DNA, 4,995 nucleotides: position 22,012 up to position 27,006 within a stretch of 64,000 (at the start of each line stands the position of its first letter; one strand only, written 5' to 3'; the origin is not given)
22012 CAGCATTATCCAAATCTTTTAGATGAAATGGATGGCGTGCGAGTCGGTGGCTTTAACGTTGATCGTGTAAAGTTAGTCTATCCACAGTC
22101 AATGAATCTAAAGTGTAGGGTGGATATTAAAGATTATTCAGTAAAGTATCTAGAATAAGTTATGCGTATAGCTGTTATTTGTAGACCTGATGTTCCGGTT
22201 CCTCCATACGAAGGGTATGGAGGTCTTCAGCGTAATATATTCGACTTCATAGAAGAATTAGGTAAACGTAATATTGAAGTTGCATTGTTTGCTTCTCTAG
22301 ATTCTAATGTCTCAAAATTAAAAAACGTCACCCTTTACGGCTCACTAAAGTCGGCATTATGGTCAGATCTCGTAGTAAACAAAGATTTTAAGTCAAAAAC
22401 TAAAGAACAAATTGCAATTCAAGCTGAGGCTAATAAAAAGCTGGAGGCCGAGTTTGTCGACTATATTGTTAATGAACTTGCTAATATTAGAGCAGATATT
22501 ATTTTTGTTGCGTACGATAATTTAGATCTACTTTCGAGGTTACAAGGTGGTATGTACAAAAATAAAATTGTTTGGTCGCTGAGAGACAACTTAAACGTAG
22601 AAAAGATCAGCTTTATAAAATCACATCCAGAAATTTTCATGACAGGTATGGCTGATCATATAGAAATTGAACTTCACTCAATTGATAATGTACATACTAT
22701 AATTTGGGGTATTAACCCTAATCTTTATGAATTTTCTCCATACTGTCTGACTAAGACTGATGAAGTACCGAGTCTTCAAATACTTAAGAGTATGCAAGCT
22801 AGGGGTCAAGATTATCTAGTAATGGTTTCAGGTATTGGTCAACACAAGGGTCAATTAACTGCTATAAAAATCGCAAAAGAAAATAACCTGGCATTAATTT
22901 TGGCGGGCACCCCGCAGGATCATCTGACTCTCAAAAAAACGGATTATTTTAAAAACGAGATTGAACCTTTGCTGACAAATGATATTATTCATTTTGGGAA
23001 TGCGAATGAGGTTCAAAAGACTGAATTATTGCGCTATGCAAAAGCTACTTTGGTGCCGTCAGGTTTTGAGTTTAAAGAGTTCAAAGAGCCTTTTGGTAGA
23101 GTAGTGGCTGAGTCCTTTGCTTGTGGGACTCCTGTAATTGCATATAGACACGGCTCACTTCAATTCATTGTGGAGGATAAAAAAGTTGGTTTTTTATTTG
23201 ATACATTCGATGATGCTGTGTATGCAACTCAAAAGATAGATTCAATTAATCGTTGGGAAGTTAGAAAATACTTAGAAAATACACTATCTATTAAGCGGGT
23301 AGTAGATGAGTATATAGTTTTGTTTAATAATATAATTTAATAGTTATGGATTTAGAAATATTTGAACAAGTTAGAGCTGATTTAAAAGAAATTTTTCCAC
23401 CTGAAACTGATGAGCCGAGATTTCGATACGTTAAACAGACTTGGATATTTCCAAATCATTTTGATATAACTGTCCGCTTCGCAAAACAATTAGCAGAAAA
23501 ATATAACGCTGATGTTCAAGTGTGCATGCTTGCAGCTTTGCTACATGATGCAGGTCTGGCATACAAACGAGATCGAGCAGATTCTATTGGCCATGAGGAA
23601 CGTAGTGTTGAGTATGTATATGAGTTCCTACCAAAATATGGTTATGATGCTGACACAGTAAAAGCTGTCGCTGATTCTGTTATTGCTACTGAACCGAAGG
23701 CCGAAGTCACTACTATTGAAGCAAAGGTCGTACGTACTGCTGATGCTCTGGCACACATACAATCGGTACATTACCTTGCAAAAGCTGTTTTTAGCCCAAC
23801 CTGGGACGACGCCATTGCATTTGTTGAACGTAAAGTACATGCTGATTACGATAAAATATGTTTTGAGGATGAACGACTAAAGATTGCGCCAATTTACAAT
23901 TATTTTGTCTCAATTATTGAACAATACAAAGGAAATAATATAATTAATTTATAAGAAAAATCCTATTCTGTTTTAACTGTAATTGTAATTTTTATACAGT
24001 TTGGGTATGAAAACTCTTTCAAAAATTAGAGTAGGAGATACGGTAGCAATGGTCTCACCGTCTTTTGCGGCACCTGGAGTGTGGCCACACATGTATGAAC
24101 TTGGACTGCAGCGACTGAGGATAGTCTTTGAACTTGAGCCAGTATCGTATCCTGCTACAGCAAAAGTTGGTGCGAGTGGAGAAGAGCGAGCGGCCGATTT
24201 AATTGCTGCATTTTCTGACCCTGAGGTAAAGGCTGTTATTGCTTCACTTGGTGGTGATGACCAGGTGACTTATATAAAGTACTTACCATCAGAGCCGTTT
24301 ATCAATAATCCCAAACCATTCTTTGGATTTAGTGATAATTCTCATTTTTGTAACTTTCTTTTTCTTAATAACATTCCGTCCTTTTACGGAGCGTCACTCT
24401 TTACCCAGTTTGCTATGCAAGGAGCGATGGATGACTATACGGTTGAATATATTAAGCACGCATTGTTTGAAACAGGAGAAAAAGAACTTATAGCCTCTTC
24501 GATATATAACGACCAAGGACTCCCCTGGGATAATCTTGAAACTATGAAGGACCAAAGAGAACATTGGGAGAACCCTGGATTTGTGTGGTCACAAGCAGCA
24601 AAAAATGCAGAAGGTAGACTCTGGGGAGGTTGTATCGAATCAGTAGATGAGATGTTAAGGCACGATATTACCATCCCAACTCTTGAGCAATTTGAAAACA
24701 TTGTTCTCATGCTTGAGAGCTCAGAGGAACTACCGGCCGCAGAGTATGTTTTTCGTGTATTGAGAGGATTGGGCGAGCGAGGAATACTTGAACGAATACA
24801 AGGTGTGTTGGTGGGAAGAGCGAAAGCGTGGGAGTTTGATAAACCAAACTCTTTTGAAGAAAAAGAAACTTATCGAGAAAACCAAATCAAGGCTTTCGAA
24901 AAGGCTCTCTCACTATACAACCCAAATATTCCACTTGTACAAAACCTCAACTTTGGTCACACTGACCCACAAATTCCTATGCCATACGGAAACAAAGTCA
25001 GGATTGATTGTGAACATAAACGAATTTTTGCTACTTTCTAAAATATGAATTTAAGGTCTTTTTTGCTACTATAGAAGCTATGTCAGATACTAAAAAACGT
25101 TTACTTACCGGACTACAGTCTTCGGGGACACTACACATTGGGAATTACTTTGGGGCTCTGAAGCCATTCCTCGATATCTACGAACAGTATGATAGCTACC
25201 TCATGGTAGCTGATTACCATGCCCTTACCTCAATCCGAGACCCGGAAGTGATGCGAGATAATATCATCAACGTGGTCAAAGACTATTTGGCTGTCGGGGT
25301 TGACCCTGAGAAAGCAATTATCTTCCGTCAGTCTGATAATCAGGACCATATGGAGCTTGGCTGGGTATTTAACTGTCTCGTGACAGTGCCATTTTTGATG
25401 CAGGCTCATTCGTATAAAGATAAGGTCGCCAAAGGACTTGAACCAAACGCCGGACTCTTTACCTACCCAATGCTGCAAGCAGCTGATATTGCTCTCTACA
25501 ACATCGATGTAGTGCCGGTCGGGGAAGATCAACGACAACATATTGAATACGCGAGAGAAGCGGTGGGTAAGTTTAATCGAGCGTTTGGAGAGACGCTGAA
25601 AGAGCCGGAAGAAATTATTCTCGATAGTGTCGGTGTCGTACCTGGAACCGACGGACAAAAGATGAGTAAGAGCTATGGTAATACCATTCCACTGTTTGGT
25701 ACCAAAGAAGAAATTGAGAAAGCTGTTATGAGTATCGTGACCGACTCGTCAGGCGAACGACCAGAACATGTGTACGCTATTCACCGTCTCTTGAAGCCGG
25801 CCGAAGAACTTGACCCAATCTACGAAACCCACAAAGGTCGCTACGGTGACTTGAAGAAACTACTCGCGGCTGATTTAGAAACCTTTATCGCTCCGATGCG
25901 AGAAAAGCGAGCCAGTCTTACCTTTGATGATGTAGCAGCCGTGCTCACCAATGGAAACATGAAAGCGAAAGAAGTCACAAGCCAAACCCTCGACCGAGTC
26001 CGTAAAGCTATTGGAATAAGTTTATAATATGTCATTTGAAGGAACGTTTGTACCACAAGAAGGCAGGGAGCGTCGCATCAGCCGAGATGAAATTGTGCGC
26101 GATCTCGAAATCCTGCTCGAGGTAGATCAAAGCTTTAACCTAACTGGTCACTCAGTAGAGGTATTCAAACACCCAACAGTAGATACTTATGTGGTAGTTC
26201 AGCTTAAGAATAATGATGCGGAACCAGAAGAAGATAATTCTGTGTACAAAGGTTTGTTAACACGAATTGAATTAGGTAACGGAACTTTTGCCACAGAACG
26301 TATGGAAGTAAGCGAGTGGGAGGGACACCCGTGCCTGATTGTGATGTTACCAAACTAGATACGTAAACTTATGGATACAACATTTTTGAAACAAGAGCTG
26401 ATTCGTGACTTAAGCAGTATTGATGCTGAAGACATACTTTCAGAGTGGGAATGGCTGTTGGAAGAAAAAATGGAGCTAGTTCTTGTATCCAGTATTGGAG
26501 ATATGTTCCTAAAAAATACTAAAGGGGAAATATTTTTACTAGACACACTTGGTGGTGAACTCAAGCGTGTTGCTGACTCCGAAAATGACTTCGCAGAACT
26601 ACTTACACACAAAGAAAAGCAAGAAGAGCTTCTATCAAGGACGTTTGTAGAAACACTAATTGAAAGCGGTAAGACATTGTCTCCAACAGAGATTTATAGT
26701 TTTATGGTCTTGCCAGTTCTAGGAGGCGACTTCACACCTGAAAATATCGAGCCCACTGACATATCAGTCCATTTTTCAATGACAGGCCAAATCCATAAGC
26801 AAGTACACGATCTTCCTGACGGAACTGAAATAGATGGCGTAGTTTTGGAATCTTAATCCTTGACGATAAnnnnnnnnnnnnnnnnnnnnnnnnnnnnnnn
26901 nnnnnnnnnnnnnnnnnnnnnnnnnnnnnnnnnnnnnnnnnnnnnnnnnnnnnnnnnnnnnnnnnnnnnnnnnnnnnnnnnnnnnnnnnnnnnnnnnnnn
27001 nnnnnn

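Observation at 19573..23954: Tight operon: HprK-like P-loop kinase, SDR epimerase, NTase-like, GT4 glycosyltransferase, HD hydrolase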

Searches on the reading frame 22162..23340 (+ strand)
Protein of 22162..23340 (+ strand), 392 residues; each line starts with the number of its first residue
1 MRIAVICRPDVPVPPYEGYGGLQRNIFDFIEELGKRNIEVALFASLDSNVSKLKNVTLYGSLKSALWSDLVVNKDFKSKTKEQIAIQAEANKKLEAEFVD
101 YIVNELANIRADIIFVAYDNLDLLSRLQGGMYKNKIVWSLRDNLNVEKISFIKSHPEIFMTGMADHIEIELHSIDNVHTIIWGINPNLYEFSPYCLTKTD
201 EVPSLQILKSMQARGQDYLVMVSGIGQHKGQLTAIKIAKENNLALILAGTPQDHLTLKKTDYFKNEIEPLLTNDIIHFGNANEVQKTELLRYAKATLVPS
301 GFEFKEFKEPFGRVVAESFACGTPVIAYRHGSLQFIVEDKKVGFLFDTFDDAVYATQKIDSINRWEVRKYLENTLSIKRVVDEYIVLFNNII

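Call 3: search_protein_families(library=pfam, proteins=[window:22162-23340:+], max_evalue=0.1)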
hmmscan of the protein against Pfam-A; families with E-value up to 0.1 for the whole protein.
window:22162-23340:+ (392 aa): 3 families
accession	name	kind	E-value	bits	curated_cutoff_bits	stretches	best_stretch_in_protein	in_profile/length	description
PF00534.26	Glycos_transf_1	-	7.7e-20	71.6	26.4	1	215-364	14-158/172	Glycosyl transferases group 1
PF13692.12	Glyco_trans_1_4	-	1.5e-10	41.9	27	1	234-355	23-133/142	Glycosyl transferases group 1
PF13439.12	Glyco_transf_4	-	0.083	13.3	28.5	0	19-54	1-36/170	Glycosyltransferase Family 4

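Call 4: search_protein_families(library=ncbifam, proteins=[window:22162-23340:+], max_evalue=0.1)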
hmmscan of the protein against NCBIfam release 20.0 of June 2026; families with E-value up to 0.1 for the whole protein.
window:22162-23340:+ (392 aa): 18 families
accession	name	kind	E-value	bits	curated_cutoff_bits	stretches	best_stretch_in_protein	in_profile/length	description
TIGR03449.1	mycothiol_MshA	equivalog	9.9e-11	41.2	462.5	1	239-357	250-362/406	D-inositol-3-phosphate glycosyltransferase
NF041010.1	glycosy_Agl16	equivalog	2e-10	40.1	575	1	212-361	175-317/352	glycosylation protein Agl16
TIGR03999.1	thiol_BshA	equivalog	1.1e-08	34.4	273.7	1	237-373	224-347/375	N-acetyl-alpha-D-glucosaminyl L-malate synthase BshA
TIGR02149.1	glgA_Coryne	subfamily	4.7e-07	29.3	302.4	1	175-353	169-338/391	glycogen synthase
NF046085.1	XrtY_assoc_Gly1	equivalog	1.3e-06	27.5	400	1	217-391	210-384/387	XrtY-associated glycosyltransferase XYAG1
NF012028.0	PRK15484.1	subfamily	1.3e-05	24.5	618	1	238-346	220-325/380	lipopolysaccharide N-acetylglucosaminyltransferase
TIGR04047.1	MSMEG_0565_glyc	hypoth_equivalog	1.5e-05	24.2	259.85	1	208-336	185-315/373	MSMEG_0565 family glycosyltransferase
NF053787.1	GlcN_PG_synth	equivalog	2e-05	23.6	480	1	308-355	271-317/361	N-acetylglucosaminyl phosphatidylglycerol synthase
NF038255.1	exopoly_VpsD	equivalog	0.00013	20.9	300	1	246-392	238-380/381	VpsD family glycosyltransferase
TIGR02470.1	sucr_synth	equivalog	0.00026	19.2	810.4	1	306-360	651-705/784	sucrose synthase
NF041139.1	TreT_Thcocales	equivalog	0.00033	19.6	775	1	307-386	322-398/412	trehalose synthase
NF038298.1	EPS_HpsO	equivalog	0.0004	19.3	575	1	304-384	294-371/388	hormogonium polysaccharide biosynthesis glycosyltransferase HpsO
NF007325.0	PRK09814.1-4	equivalog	0.00056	19.2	491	1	319-381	258-317/337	sugar transferase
NF041876.1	EPS_EpsE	equivalog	0.00088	18.6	400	1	302-355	299-352/389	exopolysaccharide biosynthesis GT4 family glycosyltransferase EpsE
TIGR02472.1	sucr_P_syn_N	equivalog_domain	0.00088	18.2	576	1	307-353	349-395/439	sucrose-phosphate synthase, putative, glycosyltransferase domain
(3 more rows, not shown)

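Call 33: search_protein_families(library=padloc, proteins=[window:22162-23340:+], max_evalue=0.01)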
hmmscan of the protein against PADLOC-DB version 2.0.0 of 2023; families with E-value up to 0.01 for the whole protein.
window:22162-23340:+ (392 aa): 0 families

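Call 34: search_protein_families(library=phrogs, proteins=[window:22162-23340:+], max_evalue=0.01)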
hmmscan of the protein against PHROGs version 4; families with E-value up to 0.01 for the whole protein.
window:22162-23340:+ (392 aa): 2 families
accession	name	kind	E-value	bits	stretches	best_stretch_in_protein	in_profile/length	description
phrog_3408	-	moron, auxiliary metabolic gene and host takeover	1.6e-07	32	1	277-391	241-349/363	glycosyltransferase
phrog_2170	-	moron, auxiliary metabolic gene and host takeover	3.8e-06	27.2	1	222-368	185-323/374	glycosyltransferase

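Call 37: search_solved_structures(query=window:22162-23340:+, max_evalue=0.001, show_alignments=1)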
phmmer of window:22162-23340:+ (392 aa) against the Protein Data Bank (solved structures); distinct sequences matched with E-value up to 0.001: 10.
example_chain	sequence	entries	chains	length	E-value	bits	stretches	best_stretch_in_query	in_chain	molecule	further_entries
8x3q_C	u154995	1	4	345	6.1e-25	91.4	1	216-391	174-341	Glycosyl transferase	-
7fg9_A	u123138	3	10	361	7.3e-25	91.1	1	216-391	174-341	Glycosyl transferase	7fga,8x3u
9v0l_A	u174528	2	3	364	2.2e-09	40.2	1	306-379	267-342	tetrahydrobiopterin glucosyltransferases | tetrahydrobiopterin glucosyltransferase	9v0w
6kih_A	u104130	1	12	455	2.1e-05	27.1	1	306-351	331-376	Tll1590 protein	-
5ze7_B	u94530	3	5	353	7.2e-05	25.3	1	306-374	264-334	UDP-glucose:tetrahydrobiopterin glucosyltransferase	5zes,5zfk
5zer_A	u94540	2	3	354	7.3e-05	25.3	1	306-374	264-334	UDP-glucose:tetrahydrobiopterin glucosyltransferase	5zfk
5d00_A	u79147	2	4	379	0.00018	24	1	307-388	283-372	N-acetyl-alpha-D-glucosaminyl L-malate synthase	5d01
2iuy_A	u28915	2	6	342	0.00044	22.7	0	212-384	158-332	GLYCOSYLTRANSFERASE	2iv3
3c4q_A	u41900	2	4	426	0.00053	22.5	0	241-355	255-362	Predicted glycosyltransferases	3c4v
3c48_A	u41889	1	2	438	0.00058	22.3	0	241-355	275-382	Predicted glycosyltransferases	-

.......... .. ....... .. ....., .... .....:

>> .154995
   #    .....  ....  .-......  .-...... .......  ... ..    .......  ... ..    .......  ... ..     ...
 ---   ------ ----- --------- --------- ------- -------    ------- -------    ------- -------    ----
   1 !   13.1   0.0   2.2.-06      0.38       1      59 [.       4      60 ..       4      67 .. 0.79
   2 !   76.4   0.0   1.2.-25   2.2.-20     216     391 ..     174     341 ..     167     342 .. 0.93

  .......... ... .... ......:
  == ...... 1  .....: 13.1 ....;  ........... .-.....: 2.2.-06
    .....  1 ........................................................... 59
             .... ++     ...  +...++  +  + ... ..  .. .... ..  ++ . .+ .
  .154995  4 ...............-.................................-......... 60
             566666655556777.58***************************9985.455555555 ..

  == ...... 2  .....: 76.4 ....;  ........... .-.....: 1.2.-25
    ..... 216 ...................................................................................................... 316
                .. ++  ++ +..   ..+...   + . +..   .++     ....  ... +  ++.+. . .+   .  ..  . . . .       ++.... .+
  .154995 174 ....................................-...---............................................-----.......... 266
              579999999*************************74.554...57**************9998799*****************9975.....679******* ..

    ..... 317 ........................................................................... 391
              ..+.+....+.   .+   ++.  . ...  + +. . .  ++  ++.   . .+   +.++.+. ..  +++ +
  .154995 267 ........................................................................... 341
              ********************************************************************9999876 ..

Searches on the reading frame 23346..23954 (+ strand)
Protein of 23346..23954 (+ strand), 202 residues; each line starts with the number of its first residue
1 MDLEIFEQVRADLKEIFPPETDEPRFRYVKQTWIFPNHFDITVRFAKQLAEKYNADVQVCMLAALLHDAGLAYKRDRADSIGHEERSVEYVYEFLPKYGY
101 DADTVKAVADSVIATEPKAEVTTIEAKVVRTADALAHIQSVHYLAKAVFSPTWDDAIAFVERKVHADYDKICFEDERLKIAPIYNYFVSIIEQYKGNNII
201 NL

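Call 3: search_protein_families(library=pfam, proteins=[window:23346-23954:+], max_evalue=0.1)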
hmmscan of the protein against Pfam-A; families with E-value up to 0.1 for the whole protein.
window:23346-23954:+ (202 aa): 1 family
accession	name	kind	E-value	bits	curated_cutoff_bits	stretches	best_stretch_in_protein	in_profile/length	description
PF01966.28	HD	-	2.5e-11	44.3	22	1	42-136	8-114/116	HD domain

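Call 4: search_protein_families(library=ncbifam, proteins=[window:23346-23954:+], max_evalue=0.1)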
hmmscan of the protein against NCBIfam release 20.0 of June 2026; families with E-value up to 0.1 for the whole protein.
window:23346-23954:+ (202 aa): 8 families
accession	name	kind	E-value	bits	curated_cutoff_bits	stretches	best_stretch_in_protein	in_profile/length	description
TIGR00277.1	HDIG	domain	8.7e-07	28.7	27.6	1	41-109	11-79/84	HDIG domain-containing metalloprotein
TIGR03319.1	RNase_Y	equivalog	0.0011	17.6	454.35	1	45-136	340-421/514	ribonuclease Y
NF007515.0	PRK10119.1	equivalog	0.003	17.1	286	1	38-141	29-135/231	phosphohydrolase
TIGR00295.1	TIGR00295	hypoth_equivalog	0.0089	15.8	172.35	1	43-120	26-96/164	TIGR00295 family protein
NF009343.0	PRK12703.1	equivalog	0.0093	14.8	434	1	37-84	190-233/339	tRNA (cytidine(56)-2'-O)-methyltransferase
TIGR02578.2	cas_TM1811_Csm1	equivalog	0.017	13.8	170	1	60-137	4-77/753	type III-A CRISPR-associated protein Cas10/Csm1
NF005519.0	PRK07152.1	equivalog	0.023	13.6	315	1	37-77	199-239/361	nicotinate-nucleotide adenylyltransferase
TIGR01596.1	cas3_HD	equivalog_domain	0.037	14.1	43.45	0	46-113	19-98/178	CRISPR-associated endonuclease Cas3''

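Call 33: search_protein_families(library=padloc, proteins=[window:23346-23954:+], max_evalue=0.01)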
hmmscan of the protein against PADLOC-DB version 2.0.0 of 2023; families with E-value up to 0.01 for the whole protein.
window:23346-23954:+ (202 aa): 2 families
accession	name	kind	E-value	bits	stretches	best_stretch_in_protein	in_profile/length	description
PDLC01293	Cas10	-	1.6e-05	22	1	61-137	2-73/577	CAS-III; effector_LS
PDLC00940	Cas3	-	0.0097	14.1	0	46-113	19-98/178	CRISPR-associated endonuclease Cas3-HD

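Call 34: search_protein_families(library=phrogs, proteins=[window:23346-23954:+], max_evalue=0.01)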
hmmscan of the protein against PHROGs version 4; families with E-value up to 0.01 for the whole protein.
window:23346-23954:+ (202 aa): 1 family
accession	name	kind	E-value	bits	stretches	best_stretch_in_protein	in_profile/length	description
phrog_3921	-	unknown function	7.2e-07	29.8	1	37-146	32-146/227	-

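Call 39: search_solved_structures(query=window:23346-23954:+, max_evalue=0.01, show_alignments=1)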
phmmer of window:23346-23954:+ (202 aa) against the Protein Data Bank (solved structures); distinct sequences matched with E-value up to 0.01: 1.
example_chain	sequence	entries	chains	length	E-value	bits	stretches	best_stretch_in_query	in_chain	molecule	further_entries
2pq7_A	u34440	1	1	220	7.1e-06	29.2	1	43-142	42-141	Predicted HD superfamily hydrolase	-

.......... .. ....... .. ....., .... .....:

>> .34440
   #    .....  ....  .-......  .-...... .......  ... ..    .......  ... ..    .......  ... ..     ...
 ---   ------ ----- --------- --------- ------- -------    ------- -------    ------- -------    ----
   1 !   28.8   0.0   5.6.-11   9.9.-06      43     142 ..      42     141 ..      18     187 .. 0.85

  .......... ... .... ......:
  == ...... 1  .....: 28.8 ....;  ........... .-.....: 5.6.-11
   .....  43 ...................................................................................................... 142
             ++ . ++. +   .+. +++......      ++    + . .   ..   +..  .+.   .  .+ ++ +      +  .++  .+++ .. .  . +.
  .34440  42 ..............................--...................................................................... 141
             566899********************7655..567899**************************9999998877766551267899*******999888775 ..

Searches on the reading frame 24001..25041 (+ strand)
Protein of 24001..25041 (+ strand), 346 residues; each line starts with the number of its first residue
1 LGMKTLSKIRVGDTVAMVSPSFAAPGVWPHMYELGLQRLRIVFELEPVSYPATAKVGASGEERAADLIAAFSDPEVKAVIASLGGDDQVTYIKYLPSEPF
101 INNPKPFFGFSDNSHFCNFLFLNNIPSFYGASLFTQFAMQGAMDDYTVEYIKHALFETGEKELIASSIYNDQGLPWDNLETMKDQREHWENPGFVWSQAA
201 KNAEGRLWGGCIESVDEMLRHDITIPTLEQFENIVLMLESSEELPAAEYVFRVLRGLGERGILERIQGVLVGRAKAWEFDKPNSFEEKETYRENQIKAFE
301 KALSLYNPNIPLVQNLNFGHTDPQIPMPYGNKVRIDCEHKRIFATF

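Call 3: search_protein_families(library=pfam, proteins=[window:24001-25041:+], max_evalue=0.1)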
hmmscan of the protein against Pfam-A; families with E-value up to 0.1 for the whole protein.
window:24001-25041:+ (346 aa): 3 families
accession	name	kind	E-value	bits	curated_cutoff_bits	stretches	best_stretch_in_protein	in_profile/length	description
PF17676.7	Peptidase_S66C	-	1e-22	81.4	23.7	1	204-335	1-120/120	LD-carboxypeptidase C-terminal domain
PF02016.21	Peptidase_S66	-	1.8e-18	67.3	25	1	15-130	1-121/121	LD-carboxypeptidase N-terminal domain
PF03448.22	MgtE_N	-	0.072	14.1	25.9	0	61-98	39-76/102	MgtE intracellular N domain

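Call 4: search_protein_families(library=ncbifam, proteins=[window:24001-25041:+], max_evalue=0.1)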
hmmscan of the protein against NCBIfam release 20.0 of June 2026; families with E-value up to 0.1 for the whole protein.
window:24001-25041:+ (346 aa): 1 family
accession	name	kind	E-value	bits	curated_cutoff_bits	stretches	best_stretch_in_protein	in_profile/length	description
NF008424.0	PRK11253.1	equivalog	1.2e-12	47.5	378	1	54-340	47-294/308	muramoyltetrapeptide carboxypeptidase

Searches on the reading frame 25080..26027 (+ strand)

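Call 75: search_protein_families(library=pfam, proteins=[window:25080-26027:+], max_evalue=0.001)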
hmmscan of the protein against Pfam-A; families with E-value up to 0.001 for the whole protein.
window:25080-26027:+ (315 aa): 1 family
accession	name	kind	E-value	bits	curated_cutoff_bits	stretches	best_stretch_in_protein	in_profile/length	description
PF00579.31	tRNA-synt_1b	-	3.3e-56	191.2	21.1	1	5-265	5-269/292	tRNA synthetases class I (W and Y)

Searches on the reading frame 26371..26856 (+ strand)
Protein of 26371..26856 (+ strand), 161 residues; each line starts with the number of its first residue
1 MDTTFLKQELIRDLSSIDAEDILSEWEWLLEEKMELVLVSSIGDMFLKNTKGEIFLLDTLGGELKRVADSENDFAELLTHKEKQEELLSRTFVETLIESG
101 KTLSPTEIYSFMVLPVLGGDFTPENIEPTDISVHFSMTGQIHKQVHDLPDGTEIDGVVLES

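Call 75: search_protein_families(library=pfam, proteins=[window:26371-26856:+], max_evalue=0.001)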
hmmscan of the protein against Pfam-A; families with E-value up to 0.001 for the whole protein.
window:26371-26856:+ (161 aa): 1 family
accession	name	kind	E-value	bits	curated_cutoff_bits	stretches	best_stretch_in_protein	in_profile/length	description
PF08906.16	T6SS_Tdi1_C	-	9.3e-15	54.7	27.4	1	70-142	3-75/75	T6SS immunity protein Tdi1, C-terminal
